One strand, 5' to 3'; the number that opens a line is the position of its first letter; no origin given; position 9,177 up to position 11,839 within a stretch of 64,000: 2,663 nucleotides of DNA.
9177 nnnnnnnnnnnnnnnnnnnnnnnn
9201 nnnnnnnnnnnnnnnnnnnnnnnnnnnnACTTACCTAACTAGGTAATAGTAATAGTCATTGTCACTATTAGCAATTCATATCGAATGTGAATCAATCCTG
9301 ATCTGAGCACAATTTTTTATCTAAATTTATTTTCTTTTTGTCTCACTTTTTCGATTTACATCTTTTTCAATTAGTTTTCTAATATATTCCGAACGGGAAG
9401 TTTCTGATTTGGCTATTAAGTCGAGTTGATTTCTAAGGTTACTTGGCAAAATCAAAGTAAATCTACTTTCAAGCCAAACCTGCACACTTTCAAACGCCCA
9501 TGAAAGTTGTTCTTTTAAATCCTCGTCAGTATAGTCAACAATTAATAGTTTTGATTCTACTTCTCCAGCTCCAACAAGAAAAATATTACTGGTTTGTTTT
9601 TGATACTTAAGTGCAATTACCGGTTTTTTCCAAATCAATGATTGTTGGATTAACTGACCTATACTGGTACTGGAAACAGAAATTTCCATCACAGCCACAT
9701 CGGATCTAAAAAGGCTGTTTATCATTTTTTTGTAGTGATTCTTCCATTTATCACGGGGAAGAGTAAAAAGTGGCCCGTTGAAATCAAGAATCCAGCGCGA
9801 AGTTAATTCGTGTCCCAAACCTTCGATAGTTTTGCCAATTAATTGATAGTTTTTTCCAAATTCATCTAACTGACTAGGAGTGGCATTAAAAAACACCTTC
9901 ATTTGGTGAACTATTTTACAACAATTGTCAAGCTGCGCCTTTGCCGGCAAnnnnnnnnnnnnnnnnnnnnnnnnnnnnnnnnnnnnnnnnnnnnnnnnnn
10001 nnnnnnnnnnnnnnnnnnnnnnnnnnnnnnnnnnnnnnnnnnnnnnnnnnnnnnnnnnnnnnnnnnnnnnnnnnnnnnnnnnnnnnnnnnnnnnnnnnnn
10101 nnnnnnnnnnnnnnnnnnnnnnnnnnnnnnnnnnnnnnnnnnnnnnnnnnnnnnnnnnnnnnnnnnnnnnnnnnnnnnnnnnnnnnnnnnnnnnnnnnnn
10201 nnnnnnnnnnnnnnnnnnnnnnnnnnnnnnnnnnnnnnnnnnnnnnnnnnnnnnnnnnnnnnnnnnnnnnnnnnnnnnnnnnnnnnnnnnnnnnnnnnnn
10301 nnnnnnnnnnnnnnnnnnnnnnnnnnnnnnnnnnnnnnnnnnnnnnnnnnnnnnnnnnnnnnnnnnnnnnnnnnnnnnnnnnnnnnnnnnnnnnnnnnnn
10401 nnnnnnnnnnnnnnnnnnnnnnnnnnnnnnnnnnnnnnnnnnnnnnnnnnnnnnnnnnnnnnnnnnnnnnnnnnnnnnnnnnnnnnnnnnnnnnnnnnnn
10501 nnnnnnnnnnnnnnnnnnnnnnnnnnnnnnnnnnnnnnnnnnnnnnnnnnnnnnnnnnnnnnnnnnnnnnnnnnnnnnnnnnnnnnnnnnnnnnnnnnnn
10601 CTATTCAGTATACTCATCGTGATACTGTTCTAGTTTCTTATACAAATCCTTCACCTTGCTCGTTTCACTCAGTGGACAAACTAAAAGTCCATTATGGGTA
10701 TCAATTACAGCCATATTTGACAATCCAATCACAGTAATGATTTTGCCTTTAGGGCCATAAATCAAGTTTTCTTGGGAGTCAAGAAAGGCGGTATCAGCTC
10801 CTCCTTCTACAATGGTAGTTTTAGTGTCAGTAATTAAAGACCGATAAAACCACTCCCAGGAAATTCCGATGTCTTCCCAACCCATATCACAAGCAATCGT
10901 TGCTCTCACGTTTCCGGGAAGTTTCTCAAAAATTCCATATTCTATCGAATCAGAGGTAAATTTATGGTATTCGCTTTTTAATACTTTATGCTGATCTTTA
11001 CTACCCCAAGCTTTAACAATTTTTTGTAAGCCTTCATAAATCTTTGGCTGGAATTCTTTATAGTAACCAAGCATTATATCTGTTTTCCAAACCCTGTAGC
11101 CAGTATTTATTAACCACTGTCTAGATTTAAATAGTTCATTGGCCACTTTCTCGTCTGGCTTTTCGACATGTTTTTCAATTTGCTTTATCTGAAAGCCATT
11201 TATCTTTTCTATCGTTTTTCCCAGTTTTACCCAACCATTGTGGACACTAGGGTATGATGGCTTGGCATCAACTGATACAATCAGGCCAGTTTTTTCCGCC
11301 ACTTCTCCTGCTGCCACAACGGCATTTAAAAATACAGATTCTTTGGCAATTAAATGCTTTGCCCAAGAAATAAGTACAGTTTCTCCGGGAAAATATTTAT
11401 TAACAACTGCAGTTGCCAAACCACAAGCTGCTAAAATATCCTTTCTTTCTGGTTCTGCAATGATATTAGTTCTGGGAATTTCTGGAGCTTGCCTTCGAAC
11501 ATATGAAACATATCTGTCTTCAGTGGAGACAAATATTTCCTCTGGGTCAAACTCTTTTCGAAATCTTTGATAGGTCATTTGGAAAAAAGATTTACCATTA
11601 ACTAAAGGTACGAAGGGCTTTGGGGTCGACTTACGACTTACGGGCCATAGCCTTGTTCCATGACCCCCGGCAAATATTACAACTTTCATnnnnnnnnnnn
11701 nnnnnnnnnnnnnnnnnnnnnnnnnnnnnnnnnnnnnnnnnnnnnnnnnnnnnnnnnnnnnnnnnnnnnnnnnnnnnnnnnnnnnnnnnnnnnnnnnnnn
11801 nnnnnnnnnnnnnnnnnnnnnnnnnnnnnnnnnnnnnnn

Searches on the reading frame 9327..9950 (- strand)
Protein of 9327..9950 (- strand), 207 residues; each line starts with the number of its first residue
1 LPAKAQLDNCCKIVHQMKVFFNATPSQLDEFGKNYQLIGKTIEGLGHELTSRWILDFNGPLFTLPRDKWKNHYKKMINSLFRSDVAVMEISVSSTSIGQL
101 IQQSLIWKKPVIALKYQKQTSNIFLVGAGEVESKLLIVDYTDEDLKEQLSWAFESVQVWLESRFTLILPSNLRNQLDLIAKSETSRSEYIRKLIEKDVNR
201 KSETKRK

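Call 5: search_protein_families(library=pfam, proteins=[window:9327-9950:-], max_evalue=0.01)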
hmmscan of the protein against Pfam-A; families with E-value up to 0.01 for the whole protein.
window:9327-9950:- (207 aa): 0 families

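Call 25: search_protein_families(library=ncbifam, proteins=[window:9327-9950:-], max_evalue=0.01)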
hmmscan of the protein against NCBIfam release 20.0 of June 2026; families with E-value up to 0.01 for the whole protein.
window:9327-9950:- (207 aa): 1 family
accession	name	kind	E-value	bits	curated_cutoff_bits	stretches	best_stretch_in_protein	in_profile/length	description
NF053762.1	aCcr1_fam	equivalog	0.0042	17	60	0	174-196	13-36/38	aCcr1 family cell cycle regulator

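Call 48: find_homologous_proteins(query=window:9327-9902:-, max_evalue=0.01)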
Query window:9327-9902:- (191 aa): 22 proteins with E <= 0.01 among 107 candidates.
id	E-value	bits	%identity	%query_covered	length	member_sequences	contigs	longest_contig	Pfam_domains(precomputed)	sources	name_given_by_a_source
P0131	3.8e-117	406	98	100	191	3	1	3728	-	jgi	-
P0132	5.1e-72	259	64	99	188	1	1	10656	-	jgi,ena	-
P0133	1.5e-69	251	63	97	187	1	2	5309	-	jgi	jgi:hypothetical protein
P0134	2.4e-69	251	60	98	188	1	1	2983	-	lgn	-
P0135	1.3e-62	229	60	95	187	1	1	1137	-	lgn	-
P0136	1.7e-62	228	59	97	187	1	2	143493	-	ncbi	-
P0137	8.8e-61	223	56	95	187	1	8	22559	-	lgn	-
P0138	1.5e-59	219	58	95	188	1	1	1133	-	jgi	-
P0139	1.0e-58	216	55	97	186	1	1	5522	-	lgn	-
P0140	6.1e-56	207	56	96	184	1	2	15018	-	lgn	-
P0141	1.7e-54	202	54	97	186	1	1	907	-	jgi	jgi:hypothetical protein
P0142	1.6e-53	199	54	95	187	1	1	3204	-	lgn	-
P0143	1.9e-52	196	53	97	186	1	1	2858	-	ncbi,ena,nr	ncbi:MAG TPA: ribbon-helix-helix domain-containing protein [Patescibacteria group bacterium]|nr:ribb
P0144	6.2e-52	194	53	94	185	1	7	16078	-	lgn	-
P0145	3.3e-49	185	49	96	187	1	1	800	-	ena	-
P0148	4.0e-43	165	50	95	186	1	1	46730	-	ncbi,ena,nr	ncbi:hypothetical protein GYA49_01940 [Candidatus Beckwithbacteria bacterium]|nr:hypothetical protei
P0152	1.0e-17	82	35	96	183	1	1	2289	PF05014.22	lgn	-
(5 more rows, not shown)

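Call 49: find_encoding_contigs(protein=P0136, flank=6000, max_places=2)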
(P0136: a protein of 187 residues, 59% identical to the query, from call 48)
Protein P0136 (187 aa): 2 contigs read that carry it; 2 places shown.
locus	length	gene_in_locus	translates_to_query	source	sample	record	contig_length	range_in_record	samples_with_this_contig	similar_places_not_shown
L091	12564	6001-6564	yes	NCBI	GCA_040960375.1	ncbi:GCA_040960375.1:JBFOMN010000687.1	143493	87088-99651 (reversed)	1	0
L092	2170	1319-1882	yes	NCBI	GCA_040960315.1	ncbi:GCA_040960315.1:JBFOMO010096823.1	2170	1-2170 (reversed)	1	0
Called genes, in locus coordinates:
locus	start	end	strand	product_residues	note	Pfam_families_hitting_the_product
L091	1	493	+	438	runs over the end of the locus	PF05221:AdoHcyase, PF00670:AdoHcyase_NAD, PF02826:2-Hacid_dh_C, PF07991:KARI_N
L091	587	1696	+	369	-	PF13535:ATP-grasp_4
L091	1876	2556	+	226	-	PF08241:Methyltransf_11, PF13649:Methyltransf_25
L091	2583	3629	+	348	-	PF02574:S-methyl_trans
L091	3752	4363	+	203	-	PF21176:RecR_HhH, PF02132:RecR_ZnF (weak), PF01751:Toprim, PF13662:Toprim_4, PF21175:RecR_C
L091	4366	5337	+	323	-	PF13489:Methyltransf_23, PF13847:Methyltransf_31, PF08241:Methyltransf_11, PF08242:Methyltransf_12, PF13649:Methyltransf_25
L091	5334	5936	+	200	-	-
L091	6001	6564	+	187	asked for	-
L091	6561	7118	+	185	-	PF05014:Nuc_deoxyrib_tr (weak)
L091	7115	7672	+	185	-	-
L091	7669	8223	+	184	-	-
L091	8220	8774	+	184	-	-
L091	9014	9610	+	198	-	-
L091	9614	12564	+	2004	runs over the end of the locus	PF25023:TEN_YD-shell, PF25023:TEN_YD-shell, PF25023:TEN_YD-shell, PF05593:RHS_repeat, PF25023:TEN_YD-shell, PF05593:RHS_repeat, PF07705:CARDB, PF25023:TEN_YD-shell, +9 more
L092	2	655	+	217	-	?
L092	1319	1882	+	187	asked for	-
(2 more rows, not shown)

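Call 50: find_encoding_contigs(protein=P0132, flank=6000, max_places=2)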
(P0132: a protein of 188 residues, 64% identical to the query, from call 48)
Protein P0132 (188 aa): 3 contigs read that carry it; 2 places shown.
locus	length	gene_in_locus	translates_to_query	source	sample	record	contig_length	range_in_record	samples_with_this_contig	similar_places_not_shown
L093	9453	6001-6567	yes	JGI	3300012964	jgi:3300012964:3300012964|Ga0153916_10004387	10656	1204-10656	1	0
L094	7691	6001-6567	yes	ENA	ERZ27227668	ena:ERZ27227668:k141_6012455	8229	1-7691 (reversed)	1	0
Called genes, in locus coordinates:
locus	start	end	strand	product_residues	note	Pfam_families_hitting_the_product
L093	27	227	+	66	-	PF01165:Ribosomal_S21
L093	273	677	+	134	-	PF02130:YbeY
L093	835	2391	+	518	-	PF13177:DNA_pol3_delta2, PF13604:AAA_30 (faint), PF00004:AAA, PF07728:AAA_5 (faint), PF13401:AAA_22 (weak), PF22608:DNAX_ATPase_lid (faint), PF20964:DnaX_C (weak)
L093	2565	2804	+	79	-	PF05635:23S_rRNA_IVP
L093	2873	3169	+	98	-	PF02575:YbaB_DNA_bd (weak)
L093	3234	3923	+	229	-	PF21176:RecR_HhH, PF02132:RecR_ZnF (weak), PF01751:Toprim, PF13662:Toprim_4, PF21175:RecR_C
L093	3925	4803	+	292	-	PF13489:Methyltransf_23, PF01209:Ubie_methyltran (weak), PF08241:Methyltransf_11, PF08242:Methyltransf_12, PF13649:Methyltransf_25, PF13847:Methyltransf_31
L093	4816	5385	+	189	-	-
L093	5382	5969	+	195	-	PF05014:Nuc_deoxyrib_tr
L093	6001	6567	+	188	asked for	-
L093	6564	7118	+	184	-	-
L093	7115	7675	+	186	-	PF05014:Nuc_deoxyrib_tr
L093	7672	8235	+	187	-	-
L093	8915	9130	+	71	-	-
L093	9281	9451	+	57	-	?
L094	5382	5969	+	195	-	PF05014:Nuc_deoxyrib_tr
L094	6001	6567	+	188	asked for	-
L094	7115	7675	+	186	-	PF05014:Nuc_deoxyrib_tr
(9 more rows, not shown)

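Call 51: find_encoding_contigs(protein=P0137, flank=6000, max_places=2)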
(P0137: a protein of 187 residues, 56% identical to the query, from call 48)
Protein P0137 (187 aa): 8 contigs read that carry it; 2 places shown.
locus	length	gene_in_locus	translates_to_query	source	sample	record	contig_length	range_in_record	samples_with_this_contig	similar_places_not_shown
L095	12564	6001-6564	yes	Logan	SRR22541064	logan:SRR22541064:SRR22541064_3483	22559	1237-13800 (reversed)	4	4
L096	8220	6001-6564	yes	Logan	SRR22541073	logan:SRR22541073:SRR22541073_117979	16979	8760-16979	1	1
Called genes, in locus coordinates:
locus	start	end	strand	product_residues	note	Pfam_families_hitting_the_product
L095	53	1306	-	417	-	PF00464:SHMT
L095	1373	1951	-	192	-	PF00186:DHFR_1, PF01872:RibD_C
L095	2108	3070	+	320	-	PF00303:Thymidylat_synt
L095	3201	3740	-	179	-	PF22769:DCD, PF00692:dUTPase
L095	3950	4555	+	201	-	PF21176:RecR_HhH, PF01751:Toprim, PF13662:Toprim_4, PF21175:RecR_C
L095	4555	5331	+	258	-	PF01209:Ubie_methyltran (weak), PF06325:PrmA (weak), PF13489:Methyltransf_23, PF02353:CMAS (weak), PF13847:Methyltransf_31, PF08241:Methyltransf_11, PF08242:Methyltransf_12, PF13649:Methyltransf_25, +1 more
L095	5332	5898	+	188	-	-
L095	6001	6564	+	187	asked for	-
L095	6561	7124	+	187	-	-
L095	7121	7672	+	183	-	PF05014:Nuc_deoxyrib_tr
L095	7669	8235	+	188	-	-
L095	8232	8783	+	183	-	-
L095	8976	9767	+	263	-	PF14437:MafB19-deam (faint), PF00383:dCMP_cyt_deam_1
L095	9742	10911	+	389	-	-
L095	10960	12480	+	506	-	PF00117:GATase, PF07722:Peptidase_C26 (faint), PF02540:NAD_synthase (faint), PF00958:GMP_synt_C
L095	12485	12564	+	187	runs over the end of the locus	PF01712:dNK, PF13671:AAA_33 (faint)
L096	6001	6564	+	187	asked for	-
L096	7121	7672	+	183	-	PF05014:Nuc_deoxyrib_tr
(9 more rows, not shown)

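Call 83: search_protein_families(library=pfam, proteins=[window:9327-9902:-, L091:9014-9607:+], max_evalue=0.1)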
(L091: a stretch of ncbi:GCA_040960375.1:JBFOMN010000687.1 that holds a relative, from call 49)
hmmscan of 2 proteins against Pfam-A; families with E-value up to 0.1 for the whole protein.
window:9327-9902:- (191 aa): 0 families

L091:9014-9607:+ (198 aa): 1 family
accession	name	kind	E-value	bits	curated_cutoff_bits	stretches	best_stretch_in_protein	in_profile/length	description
PF14828.11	Amnionless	-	0.058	12.6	30.4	1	105-155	23-72/442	Amnionless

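Call 84: find_encoding_contigs(protein=P0148, flank=8000, max_places=2)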
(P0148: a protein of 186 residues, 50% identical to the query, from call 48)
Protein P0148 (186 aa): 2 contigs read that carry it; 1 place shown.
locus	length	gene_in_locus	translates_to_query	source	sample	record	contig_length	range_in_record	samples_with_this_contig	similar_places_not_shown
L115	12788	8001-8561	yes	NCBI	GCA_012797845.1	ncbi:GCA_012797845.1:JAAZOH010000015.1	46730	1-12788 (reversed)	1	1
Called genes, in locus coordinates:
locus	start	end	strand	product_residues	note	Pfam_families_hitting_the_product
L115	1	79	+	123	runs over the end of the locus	PF05635:23S_rRNA_IVP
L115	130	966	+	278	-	-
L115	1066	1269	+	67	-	-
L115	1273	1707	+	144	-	PF09424:YqeY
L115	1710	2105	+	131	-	PF02130:YbeY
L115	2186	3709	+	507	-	PF13177:DNA_pol3_delta2, PF00004:AAA, PF13401:AAA_22 (weak), PF20964:DnaX_C (faint)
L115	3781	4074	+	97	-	PF02575:YbaB_DNA_bd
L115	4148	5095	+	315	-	PF00294:PfkB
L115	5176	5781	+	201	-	PF21176:RecR_HhH, PF02132:RecR_ZnF, PF01751:Toprim, PF13662:Toprim_4, PF21175:RecR_C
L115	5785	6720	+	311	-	PF04055:Radical_SAM, PF13353:Fer4_12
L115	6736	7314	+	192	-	-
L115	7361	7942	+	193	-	-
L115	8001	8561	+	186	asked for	-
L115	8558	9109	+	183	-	PF05014:Nuc_deoxyrib_tr (weak)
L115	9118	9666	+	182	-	-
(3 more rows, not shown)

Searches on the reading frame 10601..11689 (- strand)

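Call 5: search_protein_families(library=pfam, proteins=[window:10601-11689:-], max_evalue=0.01)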
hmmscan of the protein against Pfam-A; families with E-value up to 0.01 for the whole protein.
window:10601-11689:- (362 aa): 3 families
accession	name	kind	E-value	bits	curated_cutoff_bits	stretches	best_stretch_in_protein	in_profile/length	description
PF00483.29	NTP_transferase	-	6.5e-22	78.7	21.2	1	2-275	1-230/245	Nucleotidyl transferase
PF22640.1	ManC_GMP_beta-helix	-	1.7e-10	41.1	27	1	303-353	6-55/55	MannoseP isomerase/GMP-like beta-helix domain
PF12804.13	NTP_transf_3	-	6.5e-05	23.6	27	1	3-67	1-58/160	MobA-like NTP transferase domain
